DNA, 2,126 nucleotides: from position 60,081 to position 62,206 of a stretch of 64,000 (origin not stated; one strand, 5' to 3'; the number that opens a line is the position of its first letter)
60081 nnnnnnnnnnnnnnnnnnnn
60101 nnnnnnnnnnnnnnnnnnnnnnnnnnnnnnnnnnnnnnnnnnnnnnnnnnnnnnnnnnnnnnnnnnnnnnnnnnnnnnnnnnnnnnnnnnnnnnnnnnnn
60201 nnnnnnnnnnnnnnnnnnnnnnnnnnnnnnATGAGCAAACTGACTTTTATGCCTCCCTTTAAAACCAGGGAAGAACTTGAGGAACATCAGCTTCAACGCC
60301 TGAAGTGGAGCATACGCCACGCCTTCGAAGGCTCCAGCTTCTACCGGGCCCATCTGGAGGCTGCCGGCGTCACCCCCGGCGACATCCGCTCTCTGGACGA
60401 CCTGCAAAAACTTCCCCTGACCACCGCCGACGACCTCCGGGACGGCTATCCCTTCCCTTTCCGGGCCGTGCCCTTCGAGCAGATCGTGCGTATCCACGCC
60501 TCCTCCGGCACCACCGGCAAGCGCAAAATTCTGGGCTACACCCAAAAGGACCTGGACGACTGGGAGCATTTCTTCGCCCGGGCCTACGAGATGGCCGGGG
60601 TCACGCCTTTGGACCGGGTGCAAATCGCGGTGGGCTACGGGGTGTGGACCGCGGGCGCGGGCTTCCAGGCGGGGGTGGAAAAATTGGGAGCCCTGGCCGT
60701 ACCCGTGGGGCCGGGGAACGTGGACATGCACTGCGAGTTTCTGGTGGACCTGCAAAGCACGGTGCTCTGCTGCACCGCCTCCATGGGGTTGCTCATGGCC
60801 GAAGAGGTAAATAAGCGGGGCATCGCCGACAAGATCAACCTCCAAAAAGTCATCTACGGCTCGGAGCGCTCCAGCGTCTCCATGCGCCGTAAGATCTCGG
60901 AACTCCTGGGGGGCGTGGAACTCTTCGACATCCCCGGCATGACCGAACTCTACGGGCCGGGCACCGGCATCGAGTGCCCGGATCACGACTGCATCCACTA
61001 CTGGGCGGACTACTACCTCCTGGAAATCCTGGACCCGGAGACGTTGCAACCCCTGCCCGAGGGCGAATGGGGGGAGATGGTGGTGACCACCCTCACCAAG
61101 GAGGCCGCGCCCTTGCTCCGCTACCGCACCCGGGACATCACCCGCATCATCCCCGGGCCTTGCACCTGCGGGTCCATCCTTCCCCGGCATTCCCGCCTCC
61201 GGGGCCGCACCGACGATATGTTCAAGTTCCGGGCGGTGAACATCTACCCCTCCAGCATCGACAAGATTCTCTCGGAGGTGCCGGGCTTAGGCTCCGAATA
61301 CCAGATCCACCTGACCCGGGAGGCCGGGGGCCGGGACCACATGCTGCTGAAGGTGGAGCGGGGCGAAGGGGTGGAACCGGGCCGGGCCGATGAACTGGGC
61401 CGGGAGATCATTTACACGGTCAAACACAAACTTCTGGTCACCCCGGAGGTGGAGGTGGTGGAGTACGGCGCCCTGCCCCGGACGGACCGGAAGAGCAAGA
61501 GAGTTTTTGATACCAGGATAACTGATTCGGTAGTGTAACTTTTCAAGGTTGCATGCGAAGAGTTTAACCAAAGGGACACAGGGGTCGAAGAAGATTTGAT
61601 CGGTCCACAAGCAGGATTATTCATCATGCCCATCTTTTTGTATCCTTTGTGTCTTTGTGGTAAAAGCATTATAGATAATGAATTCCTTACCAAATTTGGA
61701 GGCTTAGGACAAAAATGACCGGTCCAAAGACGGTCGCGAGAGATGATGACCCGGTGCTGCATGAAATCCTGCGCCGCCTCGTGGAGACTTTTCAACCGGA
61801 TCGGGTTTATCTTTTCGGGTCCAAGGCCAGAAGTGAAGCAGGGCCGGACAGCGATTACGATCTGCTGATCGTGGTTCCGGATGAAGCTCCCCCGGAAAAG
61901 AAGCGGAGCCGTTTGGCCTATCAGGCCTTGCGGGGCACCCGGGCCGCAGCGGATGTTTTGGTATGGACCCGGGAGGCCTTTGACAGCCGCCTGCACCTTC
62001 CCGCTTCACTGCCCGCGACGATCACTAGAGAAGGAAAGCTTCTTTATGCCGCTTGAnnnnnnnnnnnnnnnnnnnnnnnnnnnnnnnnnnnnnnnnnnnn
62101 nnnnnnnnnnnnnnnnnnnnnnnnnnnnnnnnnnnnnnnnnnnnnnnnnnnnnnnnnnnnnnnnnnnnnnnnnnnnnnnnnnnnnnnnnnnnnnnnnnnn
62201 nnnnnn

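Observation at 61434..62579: MNT-HEPN toxin-antitoxin cassette inserted into the end of paaK carrying its own surrogate paaK 3' end; all differences downstream of the core are synonymous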

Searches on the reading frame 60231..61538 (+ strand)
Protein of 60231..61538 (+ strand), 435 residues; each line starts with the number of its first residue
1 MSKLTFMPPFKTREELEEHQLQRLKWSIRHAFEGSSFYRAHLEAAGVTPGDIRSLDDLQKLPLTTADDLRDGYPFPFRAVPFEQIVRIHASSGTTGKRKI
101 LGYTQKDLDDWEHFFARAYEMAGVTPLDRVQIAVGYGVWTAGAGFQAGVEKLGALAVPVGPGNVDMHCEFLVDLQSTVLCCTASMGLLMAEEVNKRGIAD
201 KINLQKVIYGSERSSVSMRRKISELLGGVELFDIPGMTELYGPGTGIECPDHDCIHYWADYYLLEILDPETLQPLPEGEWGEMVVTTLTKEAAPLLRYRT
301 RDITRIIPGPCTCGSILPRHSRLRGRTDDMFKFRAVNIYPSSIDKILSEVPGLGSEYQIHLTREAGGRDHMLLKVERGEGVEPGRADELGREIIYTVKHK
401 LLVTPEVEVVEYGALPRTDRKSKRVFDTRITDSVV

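Call 9: search_protein_families(library=pfam, proteins=[window:60231-61538:+], max_evalue=0.01)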
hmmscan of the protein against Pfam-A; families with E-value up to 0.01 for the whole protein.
window:60231-61538:+ (435 aa): 3 families
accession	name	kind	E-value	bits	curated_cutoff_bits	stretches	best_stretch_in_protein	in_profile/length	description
PF14535.12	AMP-binding_C_2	-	5.8e-24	84.6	25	1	336-429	2-96/96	AMP-binding enzyme C-terminal domain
PF00501.34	AMP-binding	-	3.5e-10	39.7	29.9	1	80-286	159-375/384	AMP-binding enzyme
PF03321.19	GH3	-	0.0056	16.4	23.6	1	84-123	78-118/304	GH3 family N-terminal domain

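Call 10: find_related_loci(query=window:60231-61538:+, collection=genome_contigs, flank=6000)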
Query window:60231-61538:+ (435 aa) in genome_contigs; peptide patterns used: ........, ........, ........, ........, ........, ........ (x = any residue, [..] = any of these).
280 stretches matched a pattern; 227 encode a relative of the query (tblastn E <= 1e-3); the best 80 are kept; 80 distinct loci.
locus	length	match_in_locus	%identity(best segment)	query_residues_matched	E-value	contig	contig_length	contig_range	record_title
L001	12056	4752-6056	97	1-435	0e+0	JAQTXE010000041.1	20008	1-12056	MAG: Syntrophales bacterium isolate STC_127 NODE_5690_length_20008_cov_2.979327_Sandtown_C, whole genome shotgun sequenc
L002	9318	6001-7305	93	1-435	0e+0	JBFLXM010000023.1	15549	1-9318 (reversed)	MAG: Thermodesulfobacteriota bacterium isolate MAG058 MAG058_23, whole genome shotgun sequence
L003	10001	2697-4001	91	1-435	0e+0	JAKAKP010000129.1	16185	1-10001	MAG: Deltaproteobacteria bacterium isolate WY4.bin79 NODE_4423_length_16185_cov_2.274692, whole genome shotgun sequence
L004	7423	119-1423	91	1-435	0e+0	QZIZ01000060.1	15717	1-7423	MAG: Deltaproteobacteria bacterium isolate SURF_52 Ga0104751_1005400, whole genome shotgun sequence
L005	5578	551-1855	91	1-435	0e+0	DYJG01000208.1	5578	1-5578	MAG TPA_asm: Desulfobacca acetoxidans isolate FI88_58_11 Afr_mines_FI88_4088_length_5578_cov_3_368097, whole genome shot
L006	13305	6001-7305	87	1-435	0e+0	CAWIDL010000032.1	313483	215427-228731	MAG: uncultured delta proteobacterium isolate MFD01231.bin.1.21 genome assembly, contig: contig_9314, whole genome shotg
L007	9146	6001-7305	86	1-435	0e+0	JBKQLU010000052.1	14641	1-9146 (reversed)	MAG: Desulfobaccales bacterium isolate CRr3G3H3I__bin_20 CRr3G3H3I_000000205705, whole genome shotgun sequence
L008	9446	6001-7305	87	1-435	0e+0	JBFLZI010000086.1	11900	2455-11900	MAG: Thermodesulfobacteriota bacterium isolate MAG107 MAG107_86, whole genome shotgun sequence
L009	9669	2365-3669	86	1-435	0e+0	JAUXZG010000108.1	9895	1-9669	MAG: Desulfobaccales bacterium isolate C18_maxbin.032 C18_k141_406123, whole genome shotgun sequence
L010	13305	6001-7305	86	1-435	0e+0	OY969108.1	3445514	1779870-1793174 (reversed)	MAG: uncultured delta proteobacterium isolate MFD01828.bin.c.1 genome assembly, chromosome: 1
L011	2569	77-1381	87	1-435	0e+0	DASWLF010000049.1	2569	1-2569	MAG TPA_asm: Desulfobaccales bacterium isolate SMAG_U2941 k141_1022078, whole genome shotgun sequence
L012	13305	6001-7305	85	1-435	0e+0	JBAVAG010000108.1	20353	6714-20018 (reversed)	MAG: Desulfobaccales bacterium isolate MFD09281_ilm_asm_bin32 k127_50559, whole genome shotgun sequence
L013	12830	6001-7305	85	1-435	0e+0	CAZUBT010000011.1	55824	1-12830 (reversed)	MAG TPA_asm: uncultured Desulfobacterales bacterium isolate SRP302447_co1_423 genome assembly, contig: NODE_1762_length_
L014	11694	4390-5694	86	1-435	0e+0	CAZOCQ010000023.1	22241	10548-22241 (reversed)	MAG TPA_asm: uncultured Desulfobacca sp. isolate binchicken_co107_299 genome assembly, contig: NODE_5826_length_22241_co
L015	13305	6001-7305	85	1-435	0e+0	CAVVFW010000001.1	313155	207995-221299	MAG: uncultured delta proteobacterium isolate MFD01721.bin.1.156 genome assembly, contig: contig_14137, whole genome sho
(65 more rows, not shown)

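Call 62: search_protein_families(library=ncbifam, proteins=[window:60231-61538:+], max_evalue=0.001)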
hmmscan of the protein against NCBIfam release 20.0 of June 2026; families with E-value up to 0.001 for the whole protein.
window:60231-61538:+ (435 aa): 10 families
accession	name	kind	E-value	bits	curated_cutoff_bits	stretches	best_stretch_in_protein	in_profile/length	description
NF041878.1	paak_haloarch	equivalog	1.3e-120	402.9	700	1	12-429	9-427/427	phenylacetate--CoA ligase PaaK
TIGR02155.1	PA_CoA_ligase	equivalog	1e-115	386.7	646.3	1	12-429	4-422/422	phenylacetate--CoA ligase PaaK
NF045666.1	DVU1553_fam_AMP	equivalog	3.8e-62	210.3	300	1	9-326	16-330/331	DVU_1553 family AMP-dependent CoA ligase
NF053551.1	FlxY_rubin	equivalog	2.6e-55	187.8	520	1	10-425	3-420/424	flexirubin biosynthesis putative acyl-CoA ligase FlxY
NF041217.1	BagE_FevW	exception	1.4e-34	119.8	800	1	10-417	7-394/424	bagremycin/ferroverdin synthetase BagE/FevW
TIGR03335.1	F390_ftsA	equivalog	3e-31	108.6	458.7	1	13-319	11-322/445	coenzyme F390 synthetase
TIGR02304.1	aden_form_hyp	equivalog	8.9e-10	38.1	251.9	1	284-358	283-362/430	F390 synthetase-related protein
NF005850.0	PRK07768.1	subfamily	2e-05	23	572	1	325-419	434-530/545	long-chain-fatty-acid--CoA ligase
NF053567.1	HBDA_AROS1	equivalog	0.00026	19.5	1000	0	324-405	413-491/523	3-hydroxybenzoate--CoA ligase HbdA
TIGR01733.1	AA-adenyl-dom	subfamily_domain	0.00052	18.9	317.4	0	169-286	205-325/409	amino acid adenylation domain-containing protein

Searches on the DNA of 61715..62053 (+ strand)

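Call 30: search_rna_families(sources=[L097, L084, L130, L146], threshold=gathering)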
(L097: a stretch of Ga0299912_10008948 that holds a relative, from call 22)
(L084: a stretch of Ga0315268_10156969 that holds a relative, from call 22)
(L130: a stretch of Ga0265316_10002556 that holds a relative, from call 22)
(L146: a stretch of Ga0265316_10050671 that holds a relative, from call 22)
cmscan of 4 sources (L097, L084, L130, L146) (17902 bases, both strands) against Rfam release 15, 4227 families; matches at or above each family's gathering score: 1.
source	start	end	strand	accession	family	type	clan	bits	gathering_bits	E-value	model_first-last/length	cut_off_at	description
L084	479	552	+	RF00005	tRNA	Gene; tRNA;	CL00001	66.7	29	7.2e-13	1-71/71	no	tRNA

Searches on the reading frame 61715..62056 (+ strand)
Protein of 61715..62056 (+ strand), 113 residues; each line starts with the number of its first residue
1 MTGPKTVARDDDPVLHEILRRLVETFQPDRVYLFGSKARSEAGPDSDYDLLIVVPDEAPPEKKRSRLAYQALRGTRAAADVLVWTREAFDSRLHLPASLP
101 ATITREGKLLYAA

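Call 9: search_protein_families(library=pfam, proteins=[window:61715-62056:+], max_evalue=0.01)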
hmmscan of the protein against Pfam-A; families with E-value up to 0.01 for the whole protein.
window:61715-62056:+ (113 aa): 4 families
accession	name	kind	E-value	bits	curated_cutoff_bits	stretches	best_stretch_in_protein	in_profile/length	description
PF01909.29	NTP_transf_2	-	8.2e-11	42.6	21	1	17-82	3-72/93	Nucleotidyltransferase domain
PF18765.7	Polbeta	-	2e-08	34.7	26.9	1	21-111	6-88/93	Polymerase beta, Nucleotidyltransferase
PF22600.2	MTPAP-like_central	-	0.0024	18.4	27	1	17-66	28-71/139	Poly(A) RNA polymerase, mitochondrial-like, central palm domain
PF03445.19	DUF294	-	0.004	17.5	21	1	31-63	52-83/138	Putative nucleotidyltransferase DUF294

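Call 22: find_related_loci(query=A2, collection=metagenome_contigs, flank=3500)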
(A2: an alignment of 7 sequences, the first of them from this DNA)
Query A2 (113 aa) in metagenome_contigs; peptide patterns used: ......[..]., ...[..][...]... (x = any residue, [..] = any of these).
600 stretches matched a pattern (row limit reached: there are more); 352 encode a relative of the query (tblastn E <= 1e-3); the best 80 are kept; 80 distinct loci.
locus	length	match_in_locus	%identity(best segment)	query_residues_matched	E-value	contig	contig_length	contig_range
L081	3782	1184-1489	85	12-113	3e-56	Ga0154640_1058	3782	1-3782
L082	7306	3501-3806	84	12-113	2e-55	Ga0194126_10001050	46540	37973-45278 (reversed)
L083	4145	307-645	76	1-113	1e-55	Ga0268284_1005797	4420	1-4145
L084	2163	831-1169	79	1-113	2e-56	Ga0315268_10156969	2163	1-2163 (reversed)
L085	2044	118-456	76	1-113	4e-56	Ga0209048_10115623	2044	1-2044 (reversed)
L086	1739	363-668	82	12-113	8e-56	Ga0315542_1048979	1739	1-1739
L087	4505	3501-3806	82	12-113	6e-53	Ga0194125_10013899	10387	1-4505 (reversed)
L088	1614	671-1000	73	1-112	2e-53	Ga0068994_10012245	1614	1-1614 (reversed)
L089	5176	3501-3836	74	1-112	7e-51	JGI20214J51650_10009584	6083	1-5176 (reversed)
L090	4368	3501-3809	75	11-113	5e-50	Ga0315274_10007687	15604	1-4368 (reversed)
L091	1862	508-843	69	1-112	2e-49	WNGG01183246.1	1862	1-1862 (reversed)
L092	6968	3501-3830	71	4-113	1e-48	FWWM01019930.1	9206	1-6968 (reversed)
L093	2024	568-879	71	10-113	6e-49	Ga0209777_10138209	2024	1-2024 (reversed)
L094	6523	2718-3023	76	11-112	2e-48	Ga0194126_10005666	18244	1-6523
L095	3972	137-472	70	1-112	9e-49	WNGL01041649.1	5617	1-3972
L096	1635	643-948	76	11-112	1e-49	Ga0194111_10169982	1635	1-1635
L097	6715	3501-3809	74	11-113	6e-48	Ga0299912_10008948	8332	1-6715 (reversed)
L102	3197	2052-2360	73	11-113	1e-46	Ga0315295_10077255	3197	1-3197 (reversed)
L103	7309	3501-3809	71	11-113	3e-46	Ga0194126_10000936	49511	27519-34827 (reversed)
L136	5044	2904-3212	62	11-113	9e-41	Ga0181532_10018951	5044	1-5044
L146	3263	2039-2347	63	11-113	2e-40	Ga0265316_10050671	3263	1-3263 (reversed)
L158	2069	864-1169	64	12-113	4e-40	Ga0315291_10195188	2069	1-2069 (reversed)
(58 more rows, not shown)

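Call 29: search_protein_families(library=pfam, proteins=[L097:2029-3138:+, L146:1616-1945:+, L158:1-663:+, L136:2393-2797:+, L136:3994-4287:+, L158:1657-1959:+, L136:1862-2104:+, L136:2056-2343:+], max_evalue=0.01)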
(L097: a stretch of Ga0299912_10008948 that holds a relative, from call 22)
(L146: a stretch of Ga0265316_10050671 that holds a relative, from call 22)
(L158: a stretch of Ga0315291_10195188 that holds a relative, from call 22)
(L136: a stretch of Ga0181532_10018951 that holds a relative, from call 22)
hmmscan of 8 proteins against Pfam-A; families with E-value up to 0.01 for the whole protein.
L097:2029-3138:+ (369 aa): 4 families
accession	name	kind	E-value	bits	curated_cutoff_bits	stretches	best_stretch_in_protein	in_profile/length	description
PF00589.27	Phage_integrase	-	8.3e-33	114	27.1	1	165-335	2-169/172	Phage integrase family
PF13102.12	Phage_int_SAM_5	-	1.1e-06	29.4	22.3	1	61-151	2-94/98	Phage integrase SAM-like domain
PF24624.1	Int_N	-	4.7e-05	24.5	27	1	79-157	21-100/100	Phage integrase, N-terminal domain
PF14659.12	Phage_int_SAM_3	-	0.00017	22.2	22.6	1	61-111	2-53/58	Phage integrase, N-terminal SAM-like domain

L146:1616-1945:+ (109 aa): 1 family
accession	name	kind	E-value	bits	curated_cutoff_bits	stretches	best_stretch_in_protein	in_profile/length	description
PF00589.27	Phage_integrase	-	7.8e-12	45.7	27.1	1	25-92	102-168/172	Phage integrase family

L158:1-663:+ (220 aa): 1 family
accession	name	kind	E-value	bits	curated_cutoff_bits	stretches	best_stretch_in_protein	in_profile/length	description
PF02896.24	PEP-utilizers_C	-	2.2e-52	178.5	22.8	1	1-207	107-291/293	PEP-utilising enzyme, PEP-binding domain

L136:2393-2797:+ (134 aa): 2 families
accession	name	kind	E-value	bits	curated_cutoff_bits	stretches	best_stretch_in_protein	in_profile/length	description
PF06147.18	DUF968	-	1.6e-10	41.7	27.8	1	19-108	80-159/171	Protein of unknown function (DUF968)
PF16786.11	RecA_dep_nuc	-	0.0048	17.5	26.9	1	35-88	12-60/103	Recombination enhancement, RecA-dependent nuclease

L136:3994-4287:+ (97 aa): 1 family
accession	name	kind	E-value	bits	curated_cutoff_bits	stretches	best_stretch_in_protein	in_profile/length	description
PF06147.18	DUF968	-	5.6e-05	23.7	27.8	1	3-53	93-138/171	Protein of unknown function (DUF968)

L158:1657-1959:+ (100 aa): 1 family
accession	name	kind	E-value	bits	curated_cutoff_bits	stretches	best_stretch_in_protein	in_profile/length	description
PF02896.24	PEP-utilizers_C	-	6e-11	42.5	22.8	1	15-87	225-291/293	PEP-utilising enzyme, PEP-binding domain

L136:1862-2104:+ (80 aa): 0 families

L136:2056-2343:+ (95 aa): 1 family
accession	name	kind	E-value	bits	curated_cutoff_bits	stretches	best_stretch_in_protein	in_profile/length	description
PF07927.17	HicA_toxin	-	5.4e-10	39.7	27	1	28-83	3-58/58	HicA toxin of bacterial toxin-antitoxin,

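Call 48: search_solved_structures(query=window:61715-62053:+, max_evalue=0.01, show_alignments=2)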
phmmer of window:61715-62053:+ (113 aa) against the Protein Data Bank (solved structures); distinct sequences matched with E-value up to 0.01: 2.
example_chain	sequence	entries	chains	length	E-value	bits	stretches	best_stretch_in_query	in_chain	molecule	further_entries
1wot_A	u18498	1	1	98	0.0015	22.1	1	28-77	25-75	PUTATIVE MINIMAL NUCLEOTIDYLTRANSFERASE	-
9xbd_E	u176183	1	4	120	0.0085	19.7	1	17-57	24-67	Nucleotidyltransferase domain-containing protein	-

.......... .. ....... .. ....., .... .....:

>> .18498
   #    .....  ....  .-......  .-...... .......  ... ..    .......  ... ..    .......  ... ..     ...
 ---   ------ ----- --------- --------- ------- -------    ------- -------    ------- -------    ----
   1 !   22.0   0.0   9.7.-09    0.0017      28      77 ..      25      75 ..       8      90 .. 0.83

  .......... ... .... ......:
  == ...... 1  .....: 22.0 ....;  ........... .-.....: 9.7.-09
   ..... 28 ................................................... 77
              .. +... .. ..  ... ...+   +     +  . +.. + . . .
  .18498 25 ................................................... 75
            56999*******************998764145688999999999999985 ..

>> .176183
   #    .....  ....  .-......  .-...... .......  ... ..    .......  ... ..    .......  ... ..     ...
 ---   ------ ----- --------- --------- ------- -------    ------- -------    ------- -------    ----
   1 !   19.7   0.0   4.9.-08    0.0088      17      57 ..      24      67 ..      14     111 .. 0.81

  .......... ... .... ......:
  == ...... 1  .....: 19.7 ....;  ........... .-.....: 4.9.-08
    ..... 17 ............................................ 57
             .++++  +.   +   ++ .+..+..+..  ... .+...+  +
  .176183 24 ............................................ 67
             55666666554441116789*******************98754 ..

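Call 50: find_encoding_contigs(protein=window:61715-62056:+, flank=4000, max_places=10)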
Protein window:61715-62056:+ (113 aa): 1 contig read that carries it; 1 place shown.
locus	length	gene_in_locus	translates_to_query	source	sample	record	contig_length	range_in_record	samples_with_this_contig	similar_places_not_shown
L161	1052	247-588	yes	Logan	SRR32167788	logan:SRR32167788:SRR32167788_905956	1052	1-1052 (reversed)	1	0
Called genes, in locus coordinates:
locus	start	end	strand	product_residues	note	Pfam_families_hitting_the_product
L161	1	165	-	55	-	?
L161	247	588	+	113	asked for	PF01909:NTP_transf_2, PF18765:Polbeta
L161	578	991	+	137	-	PF05168:HEPN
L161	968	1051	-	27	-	?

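Call 62: search_protein_families(library=ncbifam, proteins=[window:61715-62056:+], max_evalue=0.001)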
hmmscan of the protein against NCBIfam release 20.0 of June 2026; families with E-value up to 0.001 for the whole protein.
window:61715-62056:+ (113 aa): 3 families
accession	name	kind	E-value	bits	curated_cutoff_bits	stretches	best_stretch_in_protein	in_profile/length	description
NF047752.1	MntA_antitoxin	equivalog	6.6e-08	32.4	60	1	25-71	4-49/106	type VII toxin-antitoxin system MntA family adenylyltransferase antitoxin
NF051895.1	anti_phage_HalB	equivalog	6.9e-06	25.8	190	1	32-64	3-35/211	anti-phage Hailong system nucleotidyltransferase HalB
NF012212.1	ANT_9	subfamily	0.00015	21.1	340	1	30-65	23-58/249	aminoglycoside nucleotidyltransferase ANT(9)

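Call 63: search_protein_families(library=padloc, proteins=[window:61715-62056:+], max_evalue=0.001)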
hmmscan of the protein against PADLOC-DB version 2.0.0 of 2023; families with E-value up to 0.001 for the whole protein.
window:61715-62056:+ (113 aa): 5 families
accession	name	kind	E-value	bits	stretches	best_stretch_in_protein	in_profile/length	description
PDLC04903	PDC-S09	-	7.1e-11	40.4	1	13-107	9-105/108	-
PDLC04907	PDC-S09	-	4.3e-10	37.7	1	11-108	10-112/114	-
PDLC04902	PDC-S09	-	2.4e-08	32.2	1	18-62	11-55/97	-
PDLC04904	PDC-S09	-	1.1e-07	30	1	17-58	14-55/104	-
PDLC04906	PDC-S09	-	7.7e-06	24.2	1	15-57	11-53/98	-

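Call 70: find_related_loci(query=A2, collection=viral_contigs, flank=3000)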
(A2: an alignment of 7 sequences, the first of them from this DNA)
Query A2 (113 aa) in viral_contigs; peptide patterns used: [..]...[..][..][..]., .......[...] (x = any residue, [..] = any of these).
63 stretches matched a pattern, but none encodes a relative of the query by tblastn (E <= 1e-3).
